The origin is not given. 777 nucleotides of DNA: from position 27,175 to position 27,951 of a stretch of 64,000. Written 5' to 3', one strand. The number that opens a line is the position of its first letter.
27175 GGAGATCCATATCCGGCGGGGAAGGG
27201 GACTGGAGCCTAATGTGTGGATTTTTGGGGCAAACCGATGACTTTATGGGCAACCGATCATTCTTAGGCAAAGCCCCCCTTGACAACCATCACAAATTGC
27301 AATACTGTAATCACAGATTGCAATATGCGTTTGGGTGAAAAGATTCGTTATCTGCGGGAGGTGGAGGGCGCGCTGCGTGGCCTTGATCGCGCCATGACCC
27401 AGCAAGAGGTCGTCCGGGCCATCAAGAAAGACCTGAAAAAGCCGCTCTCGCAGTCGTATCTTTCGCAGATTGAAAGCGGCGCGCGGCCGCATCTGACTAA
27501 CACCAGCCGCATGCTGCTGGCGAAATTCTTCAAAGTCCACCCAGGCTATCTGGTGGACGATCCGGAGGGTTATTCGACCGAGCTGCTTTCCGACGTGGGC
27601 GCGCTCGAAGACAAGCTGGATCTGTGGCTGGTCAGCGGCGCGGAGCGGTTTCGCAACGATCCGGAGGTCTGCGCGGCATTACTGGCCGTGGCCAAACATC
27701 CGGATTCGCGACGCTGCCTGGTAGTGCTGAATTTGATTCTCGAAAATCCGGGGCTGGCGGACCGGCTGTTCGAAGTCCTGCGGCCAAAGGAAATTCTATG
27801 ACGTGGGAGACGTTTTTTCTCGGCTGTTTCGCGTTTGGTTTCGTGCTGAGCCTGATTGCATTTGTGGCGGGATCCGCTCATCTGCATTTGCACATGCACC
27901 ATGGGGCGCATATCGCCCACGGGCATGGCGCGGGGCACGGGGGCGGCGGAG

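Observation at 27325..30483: Autoregulated XRE / His-rich NfeD / flotillin / PspA operon: a membrane-stress or metal-sensing membrane-microdomain module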

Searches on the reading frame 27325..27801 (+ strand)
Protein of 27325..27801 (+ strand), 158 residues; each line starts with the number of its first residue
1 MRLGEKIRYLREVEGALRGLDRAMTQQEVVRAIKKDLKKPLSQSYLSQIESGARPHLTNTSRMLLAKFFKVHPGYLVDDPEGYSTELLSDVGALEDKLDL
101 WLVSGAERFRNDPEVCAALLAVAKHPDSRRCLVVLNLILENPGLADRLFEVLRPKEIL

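Call 3: search_protein_families(library=pfam, proteins=[window:27325-27801:+], max_evalue=0.01)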
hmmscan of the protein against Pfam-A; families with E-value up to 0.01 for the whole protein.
window:27325-27801:+ (158 aa): 2 families
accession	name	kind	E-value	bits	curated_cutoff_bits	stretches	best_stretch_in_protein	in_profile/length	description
PF01381.28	HTH_3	-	0.0035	17.8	23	1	41-76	21-55/55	Helix-turn-helix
PF13560.12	HTH_31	-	0.008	16.9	27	0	3-55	2-40/64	Helix-turn-helix domain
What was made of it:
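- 27325..27801 (+): Regulator, 158 aa: an XRE/EspR-like HTH (about residues 1-80) plus an all-helical C-terminal domain (about 81-158). HTH_3 scores 17.8 bits, below the cut-off (call 3).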

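Call 5: search_protein_families(library=pfam, proteins=[window:27325-27801:+], max_evalue=10)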
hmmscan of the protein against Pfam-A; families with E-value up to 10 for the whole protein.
window:27325-27801:+ (158 aa): 5 families
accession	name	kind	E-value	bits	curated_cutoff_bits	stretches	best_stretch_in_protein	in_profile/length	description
PF01381.28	HTH_3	-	0.0035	17.8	23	1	41-76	21-55/55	Helix-turn-helix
PF13560.12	HTH_31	-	0.008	16.9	27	1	3-55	2-40/64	Helix-turn-helix domain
PF12844.13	HTH_19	-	0.019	15.3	30.2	1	22-77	11-59/64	Helix-turn-helix domain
PF04486.18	SchA_CurD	-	0.06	13.9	24.2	1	12-54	61-103/119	SchA/CurD like domain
PF12424.13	ATP_Ca_trans_C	-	0.18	12.7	22.9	1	18-48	7-37/47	Plasma membrane calcium transporter ATPase C terminal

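Call 6: search_protein_families(library=ncbifam, proteins=[window:27325-27801:+], max_evalue=0.01)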
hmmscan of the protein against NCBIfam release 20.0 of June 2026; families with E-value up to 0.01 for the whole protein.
window:27325-27801:+ (158 aa): 0 families
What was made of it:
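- No sensor domain was recognised in the regulator (calls 5, 6).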

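Call 11: find_homologous_proteins(query=window:27325-27801:+)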
Query window:27325-27801:+ (158 aa): 8000 proteins with E <= 0.001 among 8000 candidates; the best 120 are listed.
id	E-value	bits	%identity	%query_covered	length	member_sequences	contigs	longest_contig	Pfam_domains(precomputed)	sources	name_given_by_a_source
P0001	4.0e-96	337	98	100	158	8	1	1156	-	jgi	-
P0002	7.7e-96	336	98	100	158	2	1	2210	-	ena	-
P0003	3.8e-91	320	94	100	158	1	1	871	-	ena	-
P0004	6.0e-91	320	94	99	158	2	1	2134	-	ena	-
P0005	1.4e-90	319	92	100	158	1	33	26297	-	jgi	jgi:transcriptional regulator with XRE-family HTH domain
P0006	2.5e-90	318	92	100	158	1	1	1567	-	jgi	jgi:transcriptional regulator with XRE-family HTH domain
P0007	4.1e-90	317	93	100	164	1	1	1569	-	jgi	jgi:transcriptional regulator with XRE-family HTH domain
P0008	1.8e-89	315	92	100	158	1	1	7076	-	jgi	jgi:transcriptional regulator with XRE-family HTH domain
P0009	3.0e-89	314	92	100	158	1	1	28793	-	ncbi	-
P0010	8.7e-89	313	89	100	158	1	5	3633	-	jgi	jgi:transcriptional regulator with XRE-family HTH domain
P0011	1.0e-88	313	89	100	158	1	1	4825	-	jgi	jgi:transcriptional regulator with XRE-family HTH domain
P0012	6.7e-88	310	89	100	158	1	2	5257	-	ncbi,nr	ncbi:MAG: helix-turn-helix domain-containing protein [Acidobacteriota bacterium]|nr:helix-turn-helix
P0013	8.3e-88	310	90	99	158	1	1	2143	-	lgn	-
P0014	9.4e-88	309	90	100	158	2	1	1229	-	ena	-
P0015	5.1e-87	307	91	100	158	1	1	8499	-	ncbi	ncbi:MAG: helix-turn-helix transcriptional regulator [Terriglobia bacterium]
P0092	6.0e-82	291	86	100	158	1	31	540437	-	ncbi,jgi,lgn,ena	-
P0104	1.5e-81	289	84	99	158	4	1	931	PF01381.29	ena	-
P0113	3.7e-81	288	82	99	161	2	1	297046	-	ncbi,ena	-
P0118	5.6e-81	287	84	97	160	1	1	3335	PF01381.29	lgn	-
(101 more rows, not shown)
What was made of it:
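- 27325..27801 (+): More than 8000 homologs exist (call 11).
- On XRE-family HTH (PF01381 HTH_3): A few close homologs carry a precomputed PF01381 hit (call 11).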

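Call 17: find_encoding_contigs(protein=P0092, flank=7000, max_places=4)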
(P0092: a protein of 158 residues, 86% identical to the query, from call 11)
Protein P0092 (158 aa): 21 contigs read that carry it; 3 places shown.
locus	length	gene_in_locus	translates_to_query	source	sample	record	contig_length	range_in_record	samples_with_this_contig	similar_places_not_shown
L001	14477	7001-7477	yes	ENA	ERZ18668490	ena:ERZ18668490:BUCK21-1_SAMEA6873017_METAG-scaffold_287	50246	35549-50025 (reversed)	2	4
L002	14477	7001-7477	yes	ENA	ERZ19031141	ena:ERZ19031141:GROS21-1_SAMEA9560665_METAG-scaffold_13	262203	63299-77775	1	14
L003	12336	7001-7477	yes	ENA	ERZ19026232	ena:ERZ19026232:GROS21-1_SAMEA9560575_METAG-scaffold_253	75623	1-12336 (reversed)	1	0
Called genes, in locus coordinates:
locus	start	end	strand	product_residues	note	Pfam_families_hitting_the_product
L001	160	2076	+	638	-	PF00672:HAMP, PF07228:SpoIIE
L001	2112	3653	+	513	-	PF03853:YjeF_N, PF01256:Carb_kinase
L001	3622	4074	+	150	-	PF02367:TsaE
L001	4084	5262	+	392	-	PF01594:AI-2E_transport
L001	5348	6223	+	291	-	PF01515:PTA_PTB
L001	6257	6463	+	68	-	-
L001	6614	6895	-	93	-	-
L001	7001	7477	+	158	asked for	-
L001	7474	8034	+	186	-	PF25842:NfeD_TM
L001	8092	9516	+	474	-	PF01145:Band_7, PF15975:Flot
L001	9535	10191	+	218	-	PF04012:PspA_IM30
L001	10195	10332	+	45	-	-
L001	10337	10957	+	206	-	PF04191:PEMT, PF04140:ICMT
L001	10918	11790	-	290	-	PF00126:HTH_1, PF03466:LysR_substrate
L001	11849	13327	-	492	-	PF01408:GFO_IDH_MocA, PF22725:GFO_IDH_MocA_C3 (faint), PF19051:GFO_IDH_MocA_C2 (weak)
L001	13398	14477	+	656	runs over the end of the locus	PF12796:Ank_2, PF13606:Ank_3 (faint), PF12796:Ank_2, PF00023:Ank (weak), PF12796:Ank_2, PF13637:Ank_4 (weak), PF12796:Ank_2, PF00023:Ank, +1 more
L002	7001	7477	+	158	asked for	-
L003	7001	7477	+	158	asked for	-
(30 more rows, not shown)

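Call 18: find_encoding_contigs(protein=P0113, flank=7000, max_places=3)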
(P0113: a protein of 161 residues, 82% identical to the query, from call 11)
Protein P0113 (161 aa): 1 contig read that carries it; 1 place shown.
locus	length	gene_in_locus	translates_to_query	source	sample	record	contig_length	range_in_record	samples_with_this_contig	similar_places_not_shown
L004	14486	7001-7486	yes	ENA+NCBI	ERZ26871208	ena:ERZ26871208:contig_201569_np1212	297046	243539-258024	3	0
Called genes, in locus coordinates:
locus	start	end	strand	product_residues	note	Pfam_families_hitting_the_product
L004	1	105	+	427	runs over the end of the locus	-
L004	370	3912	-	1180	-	PF13620:CarboxypepD_reg, PF25183:OMP_b-brl_4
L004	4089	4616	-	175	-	-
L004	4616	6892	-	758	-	PF03460:NIR_SIR_ferr, PF01077:NIR_SIR, PF03460:NIR_SIR_ferr, PF01077:NIR_SIR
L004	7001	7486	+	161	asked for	-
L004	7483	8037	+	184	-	PF25842:NfeD_TM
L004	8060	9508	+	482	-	PF01145:Band_7, PF15975:Flot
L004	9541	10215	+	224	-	PF04012:PspA_IM30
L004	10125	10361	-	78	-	-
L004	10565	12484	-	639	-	-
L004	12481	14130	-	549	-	-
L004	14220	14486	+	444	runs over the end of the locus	-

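Call 20: find_related_loci(query=A1, collection=genome_contigs, flank=7000)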
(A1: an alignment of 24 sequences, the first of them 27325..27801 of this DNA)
Query A1 (158 aa) in genome_contigs; peptide patterns used: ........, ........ (x = any residue, [..] = any of these).
600 stretches matched a pattern (row limit reached: there are more); 584 encode a relative of the query (tblastn E <= 1e-3); the best 80 are kept; 80 distinct loci.
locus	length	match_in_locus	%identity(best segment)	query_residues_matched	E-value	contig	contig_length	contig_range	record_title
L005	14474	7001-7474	99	1-158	7e-103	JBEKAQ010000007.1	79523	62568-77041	MAG: Bryobacteraceae bacterium isolate SPRUCE 116 SPRUCE_116_7, whole genome shotgun sequence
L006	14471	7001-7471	87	1-157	6e-91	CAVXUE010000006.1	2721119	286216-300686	MAG: Terriglobia bacterium isolate MFD00964.bin.2.78 genome assembly, contig: contig_6887, whole genome shotgun sequence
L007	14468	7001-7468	86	1-156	6e-90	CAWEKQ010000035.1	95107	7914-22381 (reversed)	MAG: Terriglobia bacterium isolate MFD05841.bin.2.43 genome assembly, contig: contig_28784, whole genome shotgun sequenc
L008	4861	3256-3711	87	1-152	3e-88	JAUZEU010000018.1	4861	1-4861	MAG: Bryobacterales bacterium isolate BP_13 scaffold_213106, whole genome shotgun sequence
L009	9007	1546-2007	83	1-154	5e-86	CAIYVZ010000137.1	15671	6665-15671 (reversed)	MAG: uncultured Acidobacteriia bacterium isolate Kiruna2_bin-3869 genome assembly, contig: bin-3869:137/212, whole genom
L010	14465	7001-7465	77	1-155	1e-80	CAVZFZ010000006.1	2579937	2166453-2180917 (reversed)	MAG: Bryobacterales bacterium isolate MFD05521.bin.2.108 genome assembly, contig: contig_21357, whole genome shotgun seq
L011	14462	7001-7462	77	1-154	4e-80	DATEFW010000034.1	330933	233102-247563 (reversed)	MAG TPA_asm: Bryobacteraceae bacterium isolate SMAG_U8769 k141_2037929, whole genome shotgun sequence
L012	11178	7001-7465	75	1-155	4e-80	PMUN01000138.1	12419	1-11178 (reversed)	MAG: Bryobacterales bacterium isolate palsa_143 73.20110700_P3D.9_contig_3276, whole genome shotgun sequence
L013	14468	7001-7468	78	1-156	3e-80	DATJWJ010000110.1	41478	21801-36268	MAG TPA_asm: Bryobacteraceae bacterium isolate SMAG_U15096 k141_2263202, whole genome shotgun sequence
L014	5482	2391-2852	75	1-154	8e-80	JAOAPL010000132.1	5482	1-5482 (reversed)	MAG: Acidobacteriaceae bacterium isolate RYN_13 scaffold_1670126, whole genome shotgun sequence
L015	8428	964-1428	77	1-155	1e-79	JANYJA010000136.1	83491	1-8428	MAG: Terriglobia bacterium isolate GL140_3_metabinner_45_sub GL140_3_k141_64583, whole genome shotgun sequence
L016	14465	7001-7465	75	1-155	5e-79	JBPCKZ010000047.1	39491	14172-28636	MAG: Bryobacteraceae bacterium isolate TH_ant_mag_65 S1Ck127_3701187_flag_0_multi_15.9962_len_39491, whole genome shotgu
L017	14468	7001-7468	77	1-156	5e-79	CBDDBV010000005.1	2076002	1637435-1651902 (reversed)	MAG: Bryobacteraceae bacterium isolate d12147fe-456f-4466-a08b-deed854d720f genome assembly, contig: ctg132441, whole ge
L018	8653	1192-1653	76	1-154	3e-78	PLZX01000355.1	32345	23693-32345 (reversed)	MAG: Bryobacterales bacterium isolate palsa_349 73.20120700_P3D.103_contig_55105, whole genome shotgun sequence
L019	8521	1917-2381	75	1-155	2e-78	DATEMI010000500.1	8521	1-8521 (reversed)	MAG TPA_asm: Terriglobales bacterium isolate SMAG_U8938 k141_1198152, whole genome shotgun sequence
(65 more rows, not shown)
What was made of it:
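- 27325..27801 (+): It is 70-99% identical across 80 species (call 20).
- The cassette is near-universal in the clade and sits among housekeeping genes (calls 17, 18, 20). The cassette is vertically conserved in at least 584 species in varied chromosomal contexts (calls 17, 18, 20), unlike patchy defence islands.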

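Call 26: search_solved_structures(query=A1, max_evalue=1, show_alignments=2)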
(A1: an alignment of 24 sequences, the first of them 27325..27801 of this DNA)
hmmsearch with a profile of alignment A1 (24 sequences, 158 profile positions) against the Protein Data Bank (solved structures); distinct sequences matched with E-value up to 1: 5.
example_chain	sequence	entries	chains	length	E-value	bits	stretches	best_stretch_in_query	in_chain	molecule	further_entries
3qwg_A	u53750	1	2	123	7.7e-05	25.6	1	25-80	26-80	ESX-1 secretion-associated regulator EspR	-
3qf3_A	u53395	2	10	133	8.8e-05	25.4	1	25-80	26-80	ESX-1 secretion-associated regulator EspR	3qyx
3r1f_A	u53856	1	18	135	9e-05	25.4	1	25-80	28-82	ESX-1 secretion-associated regulator EspR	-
4ndw_A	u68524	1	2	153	0.00012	25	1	25-80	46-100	Nucleoid-associated protein EspR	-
8eoz_B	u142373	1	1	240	0.83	12.5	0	126-148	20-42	C3HR3_4r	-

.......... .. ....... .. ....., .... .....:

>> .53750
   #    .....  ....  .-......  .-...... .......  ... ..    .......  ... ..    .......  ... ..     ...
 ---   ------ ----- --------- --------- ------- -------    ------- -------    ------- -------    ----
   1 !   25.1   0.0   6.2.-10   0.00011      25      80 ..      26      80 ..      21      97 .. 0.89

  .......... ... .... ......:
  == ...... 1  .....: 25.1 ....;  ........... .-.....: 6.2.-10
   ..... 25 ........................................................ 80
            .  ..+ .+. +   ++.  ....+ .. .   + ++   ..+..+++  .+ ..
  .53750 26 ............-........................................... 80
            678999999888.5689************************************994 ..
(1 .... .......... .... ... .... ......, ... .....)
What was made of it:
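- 27325..27801 (+): The profile matches the M. tuberculosis EspR HTH at E=8e-5 over residues 25-80 (call 26).
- On XRE-family HTH (PF01381 HTH_3): The profile matches the EspR HTH at E=8e-5 (call 26), so an XRE-like HTH fold is likely but divergent.
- On EspR-like regulators: Nothing matches beyond residue 80 (call 26).
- The regulator has no recognisable metal-binding motif and matches no metal-sensor family (calls 5, 6, 26).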

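Call 27: search_protein_families(library=pfam, proteins=[L001:7474-8034:+, L004:7483-8037:+, L005:7474-8034:+], max_evalue=1)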
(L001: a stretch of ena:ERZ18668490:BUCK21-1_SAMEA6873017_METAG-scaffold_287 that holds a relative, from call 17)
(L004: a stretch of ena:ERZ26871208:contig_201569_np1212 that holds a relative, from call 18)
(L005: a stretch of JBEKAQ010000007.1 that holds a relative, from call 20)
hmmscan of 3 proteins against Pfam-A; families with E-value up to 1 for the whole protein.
L001:7474-8034:+ (186 aa): 1 family
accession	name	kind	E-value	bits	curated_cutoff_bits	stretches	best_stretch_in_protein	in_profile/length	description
PF01957.25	NfeD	-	0.073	13.7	29.1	1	152-179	30-56/57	NfeD-like C-terminal, partner-binding domain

L004:7483-8037:+ (184 aa): 0 families

L005:7474-8034:+ (186 aa): 1 family
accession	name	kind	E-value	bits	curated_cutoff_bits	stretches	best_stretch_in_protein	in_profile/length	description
PF01957.25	NfeD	-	0.013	16.1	29.1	1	152-179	30-56/57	NfeD-like C-terminal, partner-binding domain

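Call 34: predict_structure(alignment_id=A1)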
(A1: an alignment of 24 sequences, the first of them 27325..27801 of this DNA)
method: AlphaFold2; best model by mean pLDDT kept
length: 158 residues; sequences in the alignment: 24
mean_pLDDT: 49.7   pTM: 0.34
mean pLDDT of the five models: 49.7, 47.8, 47.4, 44.8, 40.7
residues with pLDDT >= 90: 0; 70-90: 3; 50-70: 75; < 50: 80
segments of 3 or more residues with pLDDT < 50: 1-7, 48-61, 63-108, 156-158
pLDDT, mean of each block of 10 residues (from residue 1): 47 59 63 55 51 44 45 40 34 43 44 57 52 56 57 47
secondary structure, 60 per line:
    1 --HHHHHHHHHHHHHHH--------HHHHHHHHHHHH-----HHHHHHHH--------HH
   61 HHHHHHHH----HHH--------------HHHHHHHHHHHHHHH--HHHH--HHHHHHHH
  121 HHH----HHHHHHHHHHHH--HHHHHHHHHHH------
elements in order: H3-17 H26-37 H43-50 H59-68 H90-104 H107-110 H113-123 H128-139 H142-152
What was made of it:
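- On EspR-like regulators: The structure model is too poor for a fold comparison (call 34).
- The AF2 model of the regulator is unusable (pLDDT 49.7, call 34), so the C-terminal domain's role is unknown.
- Tried and rejected: Mean pLDDT was 49.7 (call 34).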

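Call 51: search_protein_families(library=padloc, proteins=[window:27325-27801:+], max_evalue=0.001)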
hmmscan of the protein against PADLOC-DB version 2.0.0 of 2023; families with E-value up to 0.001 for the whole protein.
window:27325-27801:+ (158 aa): 0 families
